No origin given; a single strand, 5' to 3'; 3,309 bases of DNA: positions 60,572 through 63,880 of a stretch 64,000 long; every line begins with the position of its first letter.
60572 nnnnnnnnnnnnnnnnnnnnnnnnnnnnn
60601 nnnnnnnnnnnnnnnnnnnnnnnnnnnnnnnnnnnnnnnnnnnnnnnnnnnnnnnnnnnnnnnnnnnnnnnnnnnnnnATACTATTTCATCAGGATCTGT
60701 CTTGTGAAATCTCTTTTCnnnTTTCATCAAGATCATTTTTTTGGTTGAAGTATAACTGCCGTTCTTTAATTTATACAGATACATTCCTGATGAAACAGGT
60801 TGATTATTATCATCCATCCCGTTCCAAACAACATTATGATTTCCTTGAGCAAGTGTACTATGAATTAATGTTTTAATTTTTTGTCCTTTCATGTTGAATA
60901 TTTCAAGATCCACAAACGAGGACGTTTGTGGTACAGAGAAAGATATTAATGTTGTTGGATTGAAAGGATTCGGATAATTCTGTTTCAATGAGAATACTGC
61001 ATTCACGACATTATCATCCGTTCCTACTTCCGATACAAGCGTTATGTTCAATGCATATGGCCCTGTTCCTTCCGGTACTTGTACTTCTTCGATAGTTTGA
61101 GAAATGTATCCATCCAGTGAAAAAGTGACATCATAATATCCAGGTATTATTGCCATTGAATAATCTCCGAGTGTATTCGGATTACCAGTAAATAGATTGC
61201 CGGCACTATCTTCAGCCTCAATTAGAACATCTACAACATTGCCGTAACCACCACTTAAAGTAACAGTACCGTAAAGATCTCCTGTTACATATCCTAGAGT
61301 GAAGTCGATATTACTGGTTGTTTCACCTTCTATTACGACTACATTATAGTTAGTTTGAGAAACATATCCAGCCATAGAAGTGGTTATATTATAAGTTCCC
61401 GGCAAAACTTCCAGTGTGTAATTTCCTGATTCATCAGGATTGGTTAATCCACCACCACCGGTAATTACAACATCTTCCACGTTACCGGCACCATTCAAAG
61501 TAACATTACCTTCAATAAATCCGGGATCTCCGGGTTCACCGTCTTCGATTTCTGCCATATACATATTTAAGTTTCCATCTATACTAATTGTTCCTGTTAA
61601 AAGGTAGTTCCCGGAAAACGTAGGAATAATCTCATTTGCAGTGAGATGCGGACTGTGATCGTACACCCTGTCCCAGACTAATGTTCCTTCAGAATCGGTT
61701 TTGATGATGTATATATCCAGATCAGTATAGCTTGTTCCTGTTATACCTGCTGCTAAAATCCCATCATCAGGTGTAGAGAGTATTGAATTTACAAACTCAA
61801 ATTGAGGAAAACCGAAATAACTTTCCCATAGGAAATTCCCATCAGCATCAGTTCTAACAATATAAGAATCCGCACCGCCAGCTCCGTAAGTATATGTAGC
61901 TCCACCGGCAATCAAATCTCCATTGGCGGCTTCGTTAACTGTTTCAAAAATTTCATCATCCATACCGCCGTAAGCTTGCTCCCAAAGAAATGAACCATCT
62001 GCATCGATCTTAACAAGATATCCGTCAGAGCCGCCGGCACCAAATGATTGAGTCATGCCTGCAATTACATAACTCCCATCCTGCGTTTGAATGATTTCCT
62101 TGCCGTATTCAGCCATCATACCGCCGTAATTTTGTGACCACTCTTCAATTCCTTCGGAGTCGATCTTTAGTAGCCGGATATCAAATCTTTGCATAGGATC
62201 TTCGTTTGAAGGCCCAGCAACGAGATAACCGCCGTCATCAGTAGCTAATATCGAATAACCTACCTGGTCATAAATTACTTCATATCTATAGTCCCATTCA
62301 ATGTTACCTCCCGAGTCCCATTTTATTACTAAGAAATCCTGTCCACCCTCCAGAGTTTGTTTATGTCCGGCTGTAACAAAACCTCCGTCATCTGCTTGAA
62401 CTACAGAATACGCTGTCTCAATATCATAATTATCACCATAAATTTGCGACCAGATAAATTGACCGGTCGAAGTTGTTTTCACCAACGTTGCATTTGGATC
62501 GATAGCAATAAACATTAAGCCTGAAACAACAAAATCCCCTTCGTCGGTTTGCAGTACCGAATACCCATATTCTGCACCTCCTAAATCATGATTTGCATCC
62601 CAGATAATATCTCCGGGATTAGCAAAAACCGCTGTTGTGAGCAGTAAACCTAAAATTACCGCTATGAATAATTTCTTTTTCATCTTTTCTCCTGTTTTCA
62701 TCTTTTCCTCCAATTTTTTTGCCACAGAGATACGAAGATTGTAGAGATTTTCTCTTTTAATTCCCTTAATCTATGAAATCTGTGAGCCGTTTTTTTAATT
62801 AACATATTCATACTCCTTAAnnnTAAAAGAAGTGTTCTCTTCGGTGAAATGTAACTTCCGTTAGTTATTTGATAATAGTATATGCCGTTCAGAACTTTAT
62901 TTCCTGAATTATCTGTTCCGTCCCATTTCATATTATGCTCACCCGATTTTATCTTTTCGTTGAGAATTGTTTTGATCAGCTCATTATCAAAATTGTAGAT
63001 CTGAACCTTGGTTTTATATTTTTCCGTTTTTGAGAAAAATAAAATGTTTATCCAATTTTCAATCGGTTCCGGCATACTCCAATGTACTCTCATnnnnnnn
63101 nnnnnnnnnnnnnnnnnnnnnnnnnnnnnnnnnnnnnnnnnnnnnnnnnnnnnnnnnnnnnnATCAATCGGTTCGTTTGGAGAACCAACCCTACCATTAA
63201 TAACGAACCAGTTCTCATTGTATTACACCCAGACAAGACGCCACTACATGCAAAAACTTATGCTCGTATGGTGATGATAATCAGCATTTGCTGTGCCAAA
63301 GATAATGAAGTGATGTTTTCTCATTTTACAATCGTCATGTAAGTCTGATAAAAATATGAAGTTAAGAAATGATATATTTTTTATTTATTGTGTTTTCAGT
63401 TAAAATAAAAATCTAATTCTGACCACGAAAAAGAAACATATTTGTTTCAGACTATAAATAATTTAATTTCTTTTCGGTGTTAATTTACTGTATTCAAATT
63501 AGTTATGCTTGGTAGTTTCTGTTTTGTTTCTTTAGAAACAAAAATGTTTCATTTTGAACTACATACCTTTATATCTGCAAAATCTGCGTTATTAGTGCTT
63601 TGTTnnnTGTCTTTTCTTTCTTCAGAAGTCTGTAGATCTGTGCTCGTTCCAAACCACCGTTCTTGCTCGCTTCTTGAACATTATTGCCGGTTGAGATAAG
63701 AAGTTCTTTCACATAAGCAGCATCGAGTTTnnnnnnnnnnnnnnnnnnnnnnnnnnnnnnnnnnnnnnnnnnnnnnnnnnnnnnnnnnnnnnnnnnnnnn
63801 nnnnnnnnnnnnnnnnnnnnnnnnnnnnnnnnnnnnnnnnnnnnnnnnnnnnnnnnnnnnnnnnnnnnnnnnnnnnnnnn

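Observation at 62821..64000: Parallel sigma-54 module 2 with a different palindrome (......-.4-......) next to a paralogous bEBP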

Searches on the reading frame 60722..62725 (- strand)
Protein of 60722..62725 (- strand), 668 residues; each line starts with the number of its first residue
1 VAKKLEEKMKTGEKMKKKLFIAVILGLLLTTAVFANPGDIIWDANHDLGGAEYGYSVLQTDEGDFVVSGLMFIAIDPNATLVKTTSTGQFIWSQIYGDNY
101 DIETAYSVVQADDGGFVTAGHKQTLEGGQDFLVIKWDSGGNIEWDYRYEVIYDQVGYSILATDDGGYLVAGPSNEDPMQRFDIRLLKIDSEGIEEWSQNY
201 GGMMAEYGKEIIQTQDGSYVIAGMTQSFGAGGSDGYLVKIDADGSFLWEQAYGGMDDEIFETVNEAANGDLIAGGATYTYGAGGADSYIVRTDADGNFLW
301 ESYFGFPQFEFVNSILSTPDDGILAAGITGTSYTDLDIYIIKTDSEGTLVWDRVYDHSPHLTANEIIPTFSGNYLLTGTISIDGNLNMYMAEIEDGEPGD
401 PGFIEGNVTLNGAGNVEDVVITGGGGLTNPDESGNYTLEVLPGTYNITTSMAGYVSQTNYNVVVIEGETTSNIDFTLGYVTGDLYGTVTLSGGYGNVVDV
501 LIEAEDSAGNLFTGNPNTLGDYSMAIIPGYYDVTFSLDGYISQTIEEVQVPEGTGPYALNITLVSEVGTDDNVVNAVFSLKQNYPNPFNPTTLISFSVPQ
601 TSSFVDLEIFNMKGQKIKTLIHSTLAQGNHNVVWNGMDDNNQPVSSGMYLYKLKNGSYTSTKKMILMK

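Call 11: search_protein_families(library=pfam, proteins=[window:60722-62725:-], max_evalue=0.01)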
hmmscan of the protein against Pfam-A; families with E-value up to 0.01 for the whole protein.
window:60722-62725:- (668 aa): 7 families
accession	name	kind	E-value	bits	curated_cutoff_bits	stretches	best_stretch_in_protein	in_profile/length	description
PF13620.12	CarboxypepD_reg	-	3.7e-13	50.1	32.3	2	427-477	31-81/82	Carboxypeptidase regulatory-like domain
PF13860.13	FlgD_ig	-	7.9e-10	39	27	1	591-654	9-74/79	FlgD Ig-like domain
PF18962.6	Por_Secre_tail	-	1.4e-07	32.1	27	1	584-665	2-74/75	Secretion system C-terminal sorting domain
PF17164.10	DUF5122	-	4.4e-07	30.5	27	0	215-246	2-32/36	Domain of unknown function (DUF5122) beta-propeller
PF08400.16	phage_tail_N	-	2.1e-05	25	26.6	0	515-566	42-93/134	Prophage tail fibre N-terminal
PF13715.12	CarbopepD_reg_2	-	8e-05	23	32.2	1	418-475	18-74/88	CarboxypepD_reg-like domain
PF13585.12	CHU_C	-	0.0026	18.3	27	0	605-663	29-81/86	CHU_C Type IX secretion signal domain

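Call 66: search_protein_families(library=ncbifam, proteins=[window:60722-62725:-], max_evalue=0.001)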
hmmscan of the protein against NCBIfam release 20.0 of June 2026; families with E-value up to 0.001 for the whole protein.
window:60722-62725:- (668 aa): 5 families
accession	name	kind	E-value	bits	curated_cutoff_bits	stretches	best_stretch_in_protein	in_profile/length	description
NF033707.1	T9SS_sortase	equivalog_domain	2.2e-10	38.8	420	1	582-661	1000-1083/1095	type IX secretion system sortase PorU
TIGR04183.1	Por_Secre_tail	domain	4.8e-10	39.3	23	1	584-665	2-70/72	T9SS type A sorting domain-containing protein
NF005176.1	PRK06655.1-1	equivalog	2.4e-06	27.6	230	1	593-655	87-149/197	flagellar hook assembly protein FlgD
TIGR02608.1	delta_60_rpt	domain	3.8e-05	23.4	76.5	0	313-349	4-40/55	delta-60 repeat domain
NF052323.1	T9SSA_dep_M6i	equivalog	8.6e-05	20.7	600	1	583-655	960-1026/1043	T9SS-dependent M6-like inactivated metalloprotease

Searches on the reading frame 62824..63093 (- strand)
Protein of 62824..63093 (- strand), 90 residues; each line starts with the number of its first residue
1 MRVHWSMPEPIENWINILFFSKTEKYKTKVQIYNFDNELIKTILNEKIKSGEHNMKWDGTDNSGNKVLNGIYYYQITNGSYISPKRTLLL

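Call 11: search_protein_families(library=pfam, proteins=[window:62824-63093:-], max_evalue=0.01)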
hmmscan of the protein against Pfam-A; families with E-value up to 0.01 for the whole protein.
window:62824-63093:- (90 aa): 3 families
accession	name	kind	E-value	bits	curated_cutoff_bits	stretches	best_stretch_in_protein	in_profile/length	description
PF13860.13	FlgD_ig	-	3.2e-12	46.7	27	1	27-77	24-74/79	FlgD Ig-like domain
PF13585.12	CHU_C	-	0.0013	19.3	27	1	28-78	29-72/86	CHU_C Type IX secretion signal domain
PF18962.6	Por_Secre_tail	-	0.0021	18.7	27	1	8-81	3-67/75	Secretion system C-terminal sorting domain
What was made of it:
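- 62821..63093 (-): First gene of the operon: a 90-aa protein consisting only of a T9SS-type C-terminal domain (FlgD_ig/Por_Secre_tail), with no signal peptide by reading. N terminus is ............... Call 11 (FlgD_ig 46.7 bits; Por_Secre_tail sub-threshold at 18.7).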

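Call 66: search_protein_families(library=ncbifam, proteins=[window:62824-63093:-], max_evalue=0.001)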
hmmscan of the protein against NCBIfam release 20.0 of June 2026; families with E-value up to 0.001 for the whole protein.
window:62824-63093:- (90 aa): 7 families
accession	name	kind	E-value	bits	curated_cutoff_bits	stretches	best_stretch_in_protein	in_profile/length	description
NF009452.0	PRK12812.1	equivalog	2.3e-09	36.9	258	1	19-76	144-204/289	flagellar basal body rod modification protein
NF005176.1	PRK06655.1-1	equivalog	1.2e-08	35.1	230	1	23-77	94-148/197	flagellar hook assembly protein FlgD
NF004496.1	PRK05842.1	equivalog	6.4e-07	28.9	250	1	23-73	163-215/271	flagellar hook assembly protein FlgD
NF033707.1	T9SS_sortase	equivalog_domain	6.5e-07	27.4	420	1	6-77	1001-1076/1095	type IX secretion system sortase PorU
NF009453.0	PRK12813.1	equivalog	0.00012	21.7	264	1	41-77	136-172/223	flagellar basal body rod modification protein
NF053608.1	Lsa66_OmpA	equivalog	0.00018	20.1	700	1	47-78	197-228/581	fibronectin-binding adhesin Lsa66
NF009276.0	PRK12633.1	equivalog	0.00062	19.5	383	1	26-77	129-180/234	flagellar basal body rod modification protein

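Call 78: find_homologous_proteins(query=window:62824-63093:-, max_evalue=0.00001)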
Query window:62824-63093:- (90 aa): 3 proteins with E <= 0.00001 among 3 candidates.
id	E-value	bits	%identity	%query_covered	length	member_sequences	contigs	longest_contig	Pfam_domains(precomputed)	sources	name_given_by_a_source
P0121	1.1e-54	200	100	100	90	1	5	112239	PF13860.13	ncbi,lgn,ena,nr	ncbi:MAG: hypothetical protein KAS53_06950 [Candidatus Cloacimonetes bacterium]|nr:hypothetical prot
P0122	4.3e-43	163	81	100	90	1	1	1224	PF13860.13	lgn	-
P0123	1.6e-37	146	72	100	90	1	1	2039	PF13860.13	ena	-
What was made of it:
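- Tried and rejected: Homologue search with the orphan CTD (call 78).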

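Call 94: predict_structure(alignment_id=A5)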
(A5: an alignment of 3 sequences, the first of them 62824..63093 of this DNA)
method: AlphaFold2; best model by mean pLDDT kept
length: 90 residues; sequences in the alignment: 3
mean_pLDDT: 58.1   pTM: 0.49
mean pLDDT of the five models: 58.1, 48.2, 44.8, 44.2, 38.6
residues with pLDDT >= 90: 0; 70-90: 22; 50-70: 46; < 50: 22
segments of 3 or more residues with pLDDT < 50: 1-12, 82-90
pLDDT, mean of each block of 10 residues (from residue 1): 34 56 61 72 67 69 70 56 39
secondary structure, 60 per line:
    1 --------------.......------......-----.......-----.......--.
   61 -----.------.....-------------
elements in order: E15-21 E28-33 E39-45 E51-57 E73-77
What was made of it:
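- On T9SS type A cargo (Por_Secre_tail / TIGR04183): The structure model has low confidence (pLDDT 58, call 94).
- Tried and rejected: Structure of the orphan CTD (call 94).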

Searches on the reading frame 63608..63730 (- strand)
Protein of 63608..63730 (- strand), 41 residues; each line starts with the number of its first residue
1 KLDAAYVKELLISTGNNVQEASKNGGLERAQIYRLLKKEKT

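Call 53: search_protein_families(library=pfam, proteins=[window:63608-63730:-], max_evalue=10)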
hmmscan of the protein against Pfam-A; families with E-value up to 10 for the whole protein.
seq(41 aa): 5 families
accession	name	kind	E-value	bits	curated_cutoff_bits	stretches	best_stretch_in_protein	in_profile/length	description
PF13551.12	HTH_29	-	0.0014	19.1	28.1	1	10-37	6-34/64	Winged helix-turn helix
PF02954.25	HTH_8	-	0.011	15.9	22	1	3-38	6-41/42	Bacterial regulatory protein, Fis family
PF01978.25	TrmB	-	0.031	14.6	25.6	1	8-38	15-45/68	Sugar-specific transcriptional regulator TrmB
PF01710.22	HTH_Tnp_IS630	-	0.037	14.5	21.3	1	12-40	15-43/119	Transposase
PF05930.18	Phage_AlpA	-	0.14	12.5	21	1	23-38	11-26/51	Prophage CP4-57 regulatory protein (AlpA)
